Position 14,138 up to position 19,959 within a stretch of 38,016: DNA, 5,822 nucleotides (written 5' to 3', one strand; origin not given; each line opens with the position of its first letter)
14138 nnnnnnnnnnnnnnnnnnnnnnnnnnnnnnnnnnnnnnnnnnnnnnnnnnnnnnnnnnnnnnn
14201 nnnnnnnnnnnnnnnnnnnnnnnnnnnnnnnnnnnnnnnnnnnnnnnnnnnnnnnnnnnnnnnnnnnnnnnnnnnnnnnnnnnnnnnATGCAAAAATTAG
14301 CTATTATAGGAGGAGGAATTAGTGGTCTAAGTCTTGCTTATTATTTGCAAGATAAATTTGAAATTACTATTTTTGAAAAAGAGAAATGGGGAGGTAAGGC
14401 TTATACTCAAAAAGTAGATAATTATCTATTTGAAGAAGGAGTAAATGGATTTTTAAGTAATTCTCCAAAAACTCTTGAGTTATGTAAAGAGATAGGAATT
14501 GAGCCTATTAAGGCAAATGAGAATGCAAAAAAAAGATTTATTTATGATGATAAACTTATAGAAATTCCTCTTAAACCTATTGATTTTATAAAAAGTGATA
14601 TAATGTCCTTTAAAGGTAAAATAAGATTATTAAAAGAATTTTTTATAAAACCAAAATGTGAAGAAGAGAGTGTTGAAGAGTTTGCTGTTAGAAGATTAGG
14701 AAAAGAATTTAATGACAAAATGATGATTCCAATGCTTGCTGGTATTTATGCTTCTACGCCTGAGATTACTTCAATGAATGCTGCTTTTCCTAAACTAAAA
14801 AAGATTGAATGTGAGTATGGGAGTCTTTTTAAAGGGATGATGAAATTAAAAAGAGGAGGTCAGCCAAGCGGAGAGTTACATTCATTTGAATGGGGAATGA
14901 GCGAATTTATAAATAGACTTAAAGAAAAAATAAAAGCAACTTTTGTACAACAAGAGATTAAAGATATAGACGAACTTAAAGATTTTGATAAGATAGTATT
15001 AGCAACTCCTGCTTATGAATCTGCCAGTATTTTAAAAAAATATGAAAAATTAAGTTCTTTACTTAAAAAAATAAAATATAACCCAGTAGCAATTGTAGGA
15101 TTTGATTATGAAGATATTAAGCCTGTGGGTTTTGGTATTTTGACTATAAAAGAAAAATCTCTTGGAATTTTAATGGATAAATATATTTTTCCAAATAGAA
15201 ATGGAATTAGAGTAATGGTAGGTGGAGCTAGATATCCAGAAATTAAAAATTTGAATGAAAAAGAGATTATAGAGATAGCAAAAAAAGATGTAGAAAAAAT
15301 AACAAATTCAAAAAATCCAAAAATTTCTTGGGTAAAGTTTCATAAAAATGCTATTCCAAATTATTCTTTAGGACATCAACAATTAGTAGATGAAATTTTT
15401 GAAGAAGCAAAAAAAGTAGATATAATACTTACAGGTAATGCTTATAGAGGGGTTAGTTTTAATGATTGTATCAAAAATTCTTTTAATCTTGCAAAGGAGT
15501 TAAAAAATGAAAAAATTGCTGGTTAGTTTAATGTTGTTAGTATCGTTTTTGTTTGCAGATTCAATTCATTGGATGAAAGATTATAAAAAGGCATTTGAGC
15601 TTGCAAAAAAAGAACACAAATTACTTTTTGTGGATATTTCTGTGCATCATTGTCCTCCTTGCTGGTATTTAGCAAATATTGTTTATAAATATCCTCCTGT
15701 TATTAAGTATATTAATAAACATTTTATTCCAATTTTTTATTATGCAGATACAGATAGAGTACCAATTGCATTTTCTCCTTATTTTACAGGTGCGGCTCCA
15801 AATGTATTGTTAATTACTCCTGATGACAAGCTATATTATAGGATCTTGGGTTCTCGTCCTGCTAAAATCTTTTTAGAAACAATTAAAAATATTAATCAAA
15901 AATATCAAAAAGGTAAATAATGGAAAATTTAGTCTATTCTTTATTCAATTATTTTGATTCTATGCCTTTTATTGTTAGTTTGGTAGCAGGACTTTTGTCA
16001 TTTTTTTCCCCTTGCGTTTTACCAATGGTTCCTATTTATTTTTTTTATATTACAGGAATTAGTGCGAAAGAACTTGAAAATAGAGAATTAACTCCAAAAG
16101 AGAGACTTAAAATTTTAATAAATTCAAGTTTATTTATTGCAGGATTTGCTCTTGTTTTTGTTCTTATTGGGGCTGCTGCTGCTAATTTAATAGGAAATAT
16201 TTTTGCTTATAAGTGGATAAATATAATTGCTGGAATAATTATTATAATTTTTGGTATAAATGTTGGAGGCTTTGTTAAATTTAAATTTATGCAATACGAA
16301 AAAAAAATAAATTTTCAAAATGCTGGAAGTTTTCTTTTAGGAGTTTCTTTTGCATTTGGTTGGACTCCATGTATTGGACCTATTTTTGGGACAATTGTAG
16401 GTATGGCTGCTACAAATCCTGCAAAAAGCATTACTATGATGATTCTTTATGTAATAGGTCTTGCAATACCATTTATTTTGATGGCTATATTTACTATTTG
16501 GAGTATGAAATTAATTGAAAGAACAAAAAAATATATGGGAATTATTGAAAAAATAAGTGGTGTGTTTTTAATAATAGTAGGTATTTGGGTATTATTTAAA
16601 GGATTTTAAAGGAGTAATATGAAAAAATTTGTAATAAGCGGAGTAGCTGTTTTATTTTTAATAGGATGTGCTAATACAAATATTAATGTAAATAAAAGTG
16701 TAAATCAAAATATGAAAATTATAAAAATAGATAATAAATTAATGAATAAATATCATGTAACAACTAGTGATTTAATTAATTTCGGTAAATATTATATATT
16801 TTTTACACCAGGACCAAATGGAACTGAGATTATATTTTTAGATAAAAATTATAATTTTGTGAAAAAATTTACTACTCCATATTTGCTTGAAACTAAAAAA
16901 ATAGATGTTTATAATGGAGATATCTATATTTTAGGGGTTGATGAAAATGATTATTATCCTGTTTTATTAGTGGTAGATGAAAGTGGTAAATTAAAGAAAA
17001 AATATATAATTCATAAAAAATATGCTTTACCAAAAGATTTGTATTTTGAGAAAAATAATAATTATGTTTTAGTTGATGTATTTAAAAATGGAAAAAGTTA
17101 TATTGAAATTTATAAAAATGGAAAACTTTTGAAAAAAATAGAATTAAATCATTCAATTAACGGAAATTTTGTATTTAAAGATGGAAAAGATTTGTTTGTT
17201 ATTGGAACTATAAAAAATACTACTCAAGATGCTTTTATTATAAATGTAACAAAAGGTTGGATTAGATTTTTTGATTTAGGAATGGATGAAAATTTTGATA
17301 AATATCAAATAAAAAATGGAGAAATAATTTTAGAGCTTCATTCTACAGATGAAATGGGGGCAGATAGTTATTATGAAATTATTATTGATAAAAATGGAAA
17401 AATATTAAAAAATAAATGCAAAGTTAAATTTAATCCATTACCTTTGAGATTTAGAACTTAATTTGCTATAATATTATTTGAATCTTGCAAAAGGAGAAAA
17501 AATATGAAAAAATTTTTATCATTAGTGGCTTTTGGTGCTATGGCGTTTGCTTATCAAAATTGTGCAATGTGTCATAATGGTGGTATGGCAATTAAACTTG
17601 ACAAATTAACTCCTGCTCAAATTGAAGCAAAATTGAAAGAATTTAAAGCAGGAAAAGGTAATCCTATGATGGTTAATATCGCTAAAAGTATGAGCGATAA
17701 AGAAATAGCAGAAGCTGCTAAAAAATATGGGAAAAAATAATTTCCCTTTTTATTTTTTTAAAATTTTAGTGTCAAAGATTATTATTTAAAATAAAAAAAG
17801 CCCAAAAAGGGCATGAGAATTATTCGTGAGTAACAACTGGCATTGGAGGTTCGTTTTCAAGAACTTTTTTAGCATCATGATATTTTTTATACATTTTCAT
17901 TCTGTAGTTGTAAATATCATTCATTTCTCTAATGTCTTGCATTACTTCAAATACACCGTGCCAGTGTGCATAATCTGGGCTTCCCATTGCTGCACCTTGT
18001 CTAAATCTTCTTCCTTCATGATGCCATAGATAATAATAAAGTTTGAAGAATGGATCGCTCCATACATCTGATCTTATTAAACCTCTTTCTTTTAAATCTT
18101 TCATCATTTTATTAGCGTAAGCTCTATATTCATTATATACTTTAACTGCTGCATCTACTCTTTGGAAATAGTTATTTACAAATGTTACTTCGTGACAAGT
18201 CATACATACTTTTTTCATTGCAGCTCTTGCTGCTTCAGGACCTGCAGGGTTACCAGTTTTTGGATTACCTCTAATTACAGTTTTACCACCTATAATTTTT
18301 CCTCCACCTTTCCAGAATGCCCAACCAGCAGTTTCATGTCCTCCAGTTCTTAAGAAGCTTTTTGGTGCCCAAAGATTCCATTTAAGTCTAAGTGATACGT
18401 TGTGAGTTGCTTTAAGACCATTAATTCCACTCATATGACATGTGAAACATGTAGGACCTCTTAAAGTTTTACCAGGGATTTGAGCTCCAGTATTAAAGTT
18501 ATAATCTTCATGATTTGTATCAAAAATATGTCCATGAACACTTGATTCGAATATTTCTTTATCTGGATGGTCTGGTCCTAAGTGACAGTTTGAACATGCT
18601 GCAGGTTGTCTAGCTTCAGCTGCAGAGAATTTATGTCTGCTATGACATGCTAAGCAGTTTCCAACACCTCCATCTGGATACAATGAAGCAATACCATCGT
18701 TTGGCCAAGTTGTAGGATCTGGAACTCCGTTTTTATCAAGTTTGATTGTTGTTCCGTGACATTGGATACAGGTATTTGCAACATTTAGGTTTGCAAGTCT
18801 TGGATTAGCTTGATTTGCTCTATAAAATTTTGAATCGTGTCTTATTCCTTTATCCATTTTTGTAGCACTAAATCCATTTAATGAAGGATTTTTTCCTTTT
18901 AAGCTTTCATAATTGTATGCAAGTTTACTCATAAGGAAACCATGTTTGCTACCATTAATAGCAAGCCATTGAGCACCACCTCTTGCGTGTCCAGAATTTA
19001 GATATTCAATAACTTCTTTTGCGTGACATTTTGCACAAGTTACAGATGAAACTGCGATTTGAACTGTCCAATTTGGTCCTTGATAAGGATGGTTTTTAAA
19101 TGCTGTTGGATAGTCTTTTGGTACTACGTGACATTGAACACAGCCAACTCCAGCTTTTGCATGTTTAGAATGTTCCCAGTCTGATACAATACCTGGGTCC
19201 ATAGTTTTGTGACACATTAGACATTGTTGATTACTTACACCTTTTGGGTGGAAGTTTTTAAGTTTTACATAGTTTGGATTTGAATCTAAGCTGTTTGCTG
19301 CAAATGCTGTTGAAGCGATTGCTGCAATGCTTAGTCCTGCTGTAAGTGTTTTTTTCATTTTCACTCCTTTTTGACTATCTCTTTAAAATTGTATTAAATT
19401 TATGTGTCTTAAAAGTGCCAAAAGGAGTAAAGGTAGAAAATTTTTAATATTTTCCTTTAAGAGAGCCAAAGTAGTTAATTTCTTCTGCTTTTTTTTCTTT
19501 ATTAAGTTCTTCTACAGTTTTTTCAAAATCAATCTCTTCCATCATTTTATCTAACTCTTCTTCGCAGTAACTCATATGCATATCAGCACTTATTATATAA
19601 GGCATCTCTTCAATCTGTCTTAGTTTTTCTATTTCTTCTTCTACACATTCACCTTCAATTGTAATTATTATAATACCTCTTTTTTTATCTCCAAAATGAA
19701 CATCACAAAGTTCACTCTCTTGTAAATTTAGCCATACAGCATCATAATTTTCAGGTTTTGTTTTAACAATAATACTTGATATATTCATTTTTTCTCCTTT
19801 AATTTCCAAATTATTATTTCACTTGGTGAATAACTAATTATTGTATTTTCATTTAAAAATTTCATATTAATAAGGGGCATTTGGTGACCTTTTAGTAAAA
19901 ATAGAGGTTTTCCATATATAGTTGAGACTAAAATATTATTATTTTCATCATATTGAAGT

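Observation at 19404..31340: Shared 15-bp direct repeat (GCAC-N7-RCAC) at three nitrate/nitrite-respiration promoters, a candidate operator of the co-located OmpR-family regulator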

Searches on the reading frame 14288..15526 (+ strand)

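Call 65: search_protein_families(library=ncbifam, proteins=[window:14288-15526:+], max_evalue=1e-8)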
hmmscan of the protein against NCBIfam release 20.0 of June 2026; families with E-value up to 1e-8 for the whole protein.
window:14288-15526:+ (412 aa): 8 families
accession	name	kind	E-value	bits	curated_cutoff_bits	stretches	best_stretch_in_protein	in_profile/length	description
TIGR00562.1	proto_IX_ox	equivalog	1.2e-75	254.9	97.85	2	2-216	3-230/470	protoporphyrinogen oxidase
NF008845.0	PRK11883.1-5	equivalog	2.2e-54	184.5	560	1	2-405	5-461/468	protoporphyrinogen oxidase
NF009081.0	PRK12416.1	equivalog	2.8e-38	132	702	2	1-231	1-252/466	protoporphyrinogen oxidase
NF008841.0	PRK11883.1-1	equivalog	5.3e-31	108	517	1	2-405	4-447/453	protoporphyrinogen oxidase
NF008843.0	PRK11883.1-3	equivalog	2e-28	99.6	406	1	1-399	1-416/424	protoporphyrinogen oxidase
NF005560.0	PRK07233.1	equivalog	2.6e-15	56.2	252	1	3-267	2-279/435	hypothetical protein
TIGR03467.1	HpnE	equivalog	2.7e-10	40.2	283.05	0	5-77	2-78/430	hydroxysqualene dehydroxylase HpnE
NF005548.0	PRK07208.1-4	equivalog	1.3e-09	37.2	389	0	2-140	4-145/488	hypothetical protein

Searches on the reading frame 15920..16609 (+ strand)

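Call 65: search_protein_families(library=ncbifam, proteins=[window:15920-16609:+], max_evalue=1e-8)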
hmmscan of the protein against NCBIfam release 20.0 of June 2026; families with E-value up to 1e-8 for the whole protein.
window:15920-16609:+ (229 aa): 2 families
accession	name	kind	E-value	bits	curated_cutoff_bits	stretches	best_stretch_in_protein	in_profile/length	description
NF040495.1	tranport_ArsG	equivalog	1.1e-12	47.9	200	1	15-226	5-222/225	aromatic aminobenezylarsenical efflux permease ArsG family transporter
NF045694.1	seleno_TsoB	exception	3e-12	45.4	805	1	21-223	189-389/572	rhodanese/DsbD fusion-like selenoprotein TsoB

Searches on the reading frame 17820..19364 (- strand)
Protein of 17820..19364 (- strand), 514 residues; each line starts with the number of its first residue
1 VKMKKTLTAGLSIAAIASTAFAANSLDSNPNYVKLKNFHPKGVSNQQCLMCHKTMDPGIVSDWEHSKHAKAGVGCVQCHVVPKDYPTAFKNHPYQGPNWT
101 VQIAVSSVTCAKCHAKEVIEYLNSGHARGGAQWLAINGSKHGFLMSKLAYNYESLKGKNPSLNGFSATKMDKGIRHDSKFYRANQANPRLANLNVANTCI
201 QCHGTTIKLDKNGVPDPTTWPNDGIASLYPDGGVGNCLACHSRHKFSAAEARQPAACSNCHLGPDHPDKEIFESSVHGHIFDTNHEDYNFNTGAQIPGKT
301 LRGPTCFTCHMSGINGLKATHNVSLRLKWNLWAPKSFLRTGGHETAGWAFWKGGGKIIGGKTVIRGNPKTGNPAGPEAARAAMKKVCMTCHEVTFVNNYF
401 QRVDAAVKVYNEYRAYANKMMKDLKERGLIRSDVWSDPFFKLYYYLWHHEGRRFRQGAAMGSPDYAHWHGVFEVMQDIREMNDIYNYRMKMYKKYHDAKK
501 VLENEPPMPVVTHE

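Call 7: search_protein_families(library=ncbifam, proteins=[window:17820-19364:-])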
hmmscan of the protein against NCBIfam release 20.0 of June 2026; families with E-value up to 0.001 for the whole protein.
window:17820-19364:- (514 aa): 7 families
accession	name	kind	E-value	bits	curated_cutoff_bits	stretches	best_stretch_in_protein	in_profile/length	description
NF052343.1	hydrazine_HDH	equivalog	2.6e-25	88.8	900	2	236-314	224-303/564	hydrazine dehydrogenase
TIGR03508.1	decahem_SO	subfamily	4.5e-09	36.2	192.2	1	38-120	63-130/258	DmsE family decaheme c-type cytochrome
NF040886.1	cyt_C_like_Sec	equivalog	8.2e-07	27.9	250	1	44-116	44-113/423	multiheme c-type cytochrome (seleno)protein ExtKL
NF041028.1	decahem_GSU2203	exception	2.7e-06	26.8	325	0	44-86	100-139/317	GSU2203 family decaheme c-type cytochrome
TIGR03153.1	cytochr_NrfH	equivalog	1.3e-05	25.3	134.2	0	38-85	21-64/138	cytochrome c nitrite reductase small subunit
NF041198.1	UshA_like_PCGU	equivalog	0.0003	19.5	275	1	45-117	442-511/519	UshA-like (seleno)protein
NF008659.0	PRK11659.1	equivalog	0.0007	19.3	184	0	189-270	68-149/188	cytochrome c nitrite reductase pentaheme subunit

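Call 9: search_protein_families(library=pfam, proteins=[window:17820-19364:-])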
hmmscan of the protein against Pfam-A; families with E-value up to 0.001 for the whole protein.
window:17820-19364:- (514 aa): 7 families
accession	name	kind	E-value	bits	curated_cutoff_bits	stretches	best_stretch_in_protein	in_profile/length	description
PF13447.11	Multi-haem_cyto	-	5.1e-21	75.6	21.9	1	236-331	97-192/269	Seven times multi-haem cytochrome CxxCH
PF13435.11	Cytochrome_C554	-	1.7e-11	45.3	20.8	1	24-79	23-83/84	Cytochrome c554 and c-prime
PF14522.11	Cytochrome_C7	-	4.8e-10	39.6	24.8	1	195-261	12-66/67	Cytochrome c7 and related cytochrome c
PF14537.11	Cytochrom_c3_2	-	6.5e-10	39.8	25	1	192-261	22-78/79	Cytochrome c3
PF09699.15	Paired_CXXCH_1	-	7.7e-09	35.5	20.6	0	235-261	7-36/41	Doubled CXXCH motif (Paired_CXXCH_1)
PF22678.1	Cytochrom_c_NrfB-like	-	1.4e-08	35.6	27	0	43-81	31-67/89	Cytochrome c-type protein NrfB-like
PF22113.1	Mtrc-MtrF_II-IV_dom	-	9.3e-07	29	30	1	235-393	7-129/176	Outer membrane cytochrome MtrC/MtrF-like, domains II/IV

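Call 33: find_homologous_proteins(query=window:17820-19364:-, max_evalue=1e-40)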
Query window:17820-19364:- (514 aa): 2432 proteins with E <= 1e-40 among 5513 candidates; the best 120 are listed.
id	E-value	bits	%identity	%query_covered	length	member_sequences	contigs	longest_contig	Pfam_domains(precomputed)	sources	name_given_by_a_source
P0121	0.0e+0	1238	100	100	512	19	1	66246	PF09699.16,PF14537.12,PF13435.12,PF22678.2,PF13447.12,PF14522.12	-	-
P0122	0.0e+0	1077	86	100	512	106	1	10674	PF09699.16,PF14537.12,PF13435.12,PF22678.2,PF13447.12,PF14522.12,PF22113.2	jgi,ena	-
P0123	0.0e+0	1076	87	100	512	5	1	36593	PF09699.16,PF14537.12,PF13435.12,PF13447.12,PF14522.12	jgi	-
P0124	0.0e+0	1071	86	100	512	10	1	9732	PF09699.16,PF14537.12,PF13435.12,PF22678.2,PF13447.12,PF14522.12,PF22113.2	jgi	-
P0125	0.0e+0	1018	82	100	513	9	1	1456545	PF09699.16,PF14537.12,PF13435.12,PF22678.2,PF13447.12,PF14522.12,PF22113.2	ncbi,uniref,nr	ncbi:multiheme c-type cytochrome [Lebetimonas sp. JH292]|uniref:multiheme c-type cytochrome n=1 Tax=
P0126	0.0e+0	1010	80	99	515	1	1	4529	PF09699.16,PF14537.12,PF13435.12,PF22678.2,PF13447.12,PF14522.12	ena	-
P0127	3.7e-298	1008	81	100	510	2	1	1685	PF09699.16,PF14537.12,PF13435.12,PF22678.2,PF13447.12,PF14522.12,PF22113.2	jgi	jgi:cytochrome c553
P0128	5.5e-292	987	80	100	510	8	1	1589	PF09699.16,PF14537.12,PF13435.12,PF22678.2,PF13447.12,PF14522.12,PF22113.2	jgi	jgi:hypothetical protein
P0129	1.6e-290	983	77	100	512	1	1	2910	PF09699.16,PF14537.12,PF13435.12,PF22678.2,PF13447.12,PF14522.12,PF22113.2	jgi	-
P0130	1.8e-290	982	79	100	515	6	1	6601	PF09699.16,PF14537.12,PF13435.12,PF22678.2,PF13447.12,PF14522.12,PF22113.2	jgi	-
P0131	2.7e-288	975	79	100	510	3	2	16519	PF09699.16,PF14537.12,PF13435.12,PF22678.2,PF13447.12,PF14522.12,PF22113.2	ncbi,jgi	ncbi:MAG: multiheme c-type cytochrome [Campylobacterales bacterium]|jgi:hypothetical protein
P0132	7.6e-288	974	80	100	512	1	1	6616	PF09699.16,PF14537.12,PF13435.12,PF22678.2,PF13447.12,PF14522.12,PF22113.2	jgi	-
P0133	1.6e-287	973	78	100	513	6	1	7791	PF09699.16,PF14537.12,PF13435.12,PF22678.2,PF13447.12,PF14522.12,PF22113.2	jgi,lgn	jgi:hypothetical protein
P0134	1.1e-286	970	77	100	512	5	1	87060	PF09699.16,PF14537.12,PF13435.12,PF22678.2,PF13447.12,PF14522.12,PF22113.2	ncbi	-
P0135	6.0e-285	964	77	100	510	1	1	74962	PF09699.16,PF14537.12,PF13435.12,PF22678.2,PF13447.12,PF14522.12,PF22113.2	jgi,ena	-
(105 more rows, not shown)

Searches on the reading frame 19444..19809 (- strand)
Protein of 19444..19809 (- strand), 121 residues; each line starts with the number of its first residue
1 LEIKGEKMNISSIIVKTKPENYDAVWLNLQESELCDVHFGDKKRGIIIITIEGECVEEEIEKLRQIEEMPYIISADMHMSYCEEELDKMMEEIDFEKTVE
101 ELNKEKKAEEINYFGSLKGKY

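Call 7: search_protein_families(library=ncbifam, proteins=[window:19444-19809:-])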
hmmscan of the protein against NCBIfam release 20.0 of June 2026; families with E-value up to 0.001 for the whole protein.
window:19444-19809:- (121 aa): 1 family
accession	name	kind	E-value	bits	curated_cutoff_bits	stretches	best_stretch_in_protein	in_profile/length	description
NF007840.0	PRK10553.1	equivalog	0.0002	21.6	113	1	8-69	5-66/87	chaperone NapD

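Call 9: search_protein_families(library=pfam, proteins=[window:19444-19809:-])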
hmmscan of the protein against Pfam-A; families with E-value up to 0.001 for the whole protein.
window:19444-19809:- (121 aa): 1 family
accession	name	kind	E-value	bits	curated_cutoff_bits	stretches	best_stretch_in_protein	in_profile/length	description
PF03927.19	NapD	-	1.4e-20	73.6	28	1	8-84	1-76/76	NapD protein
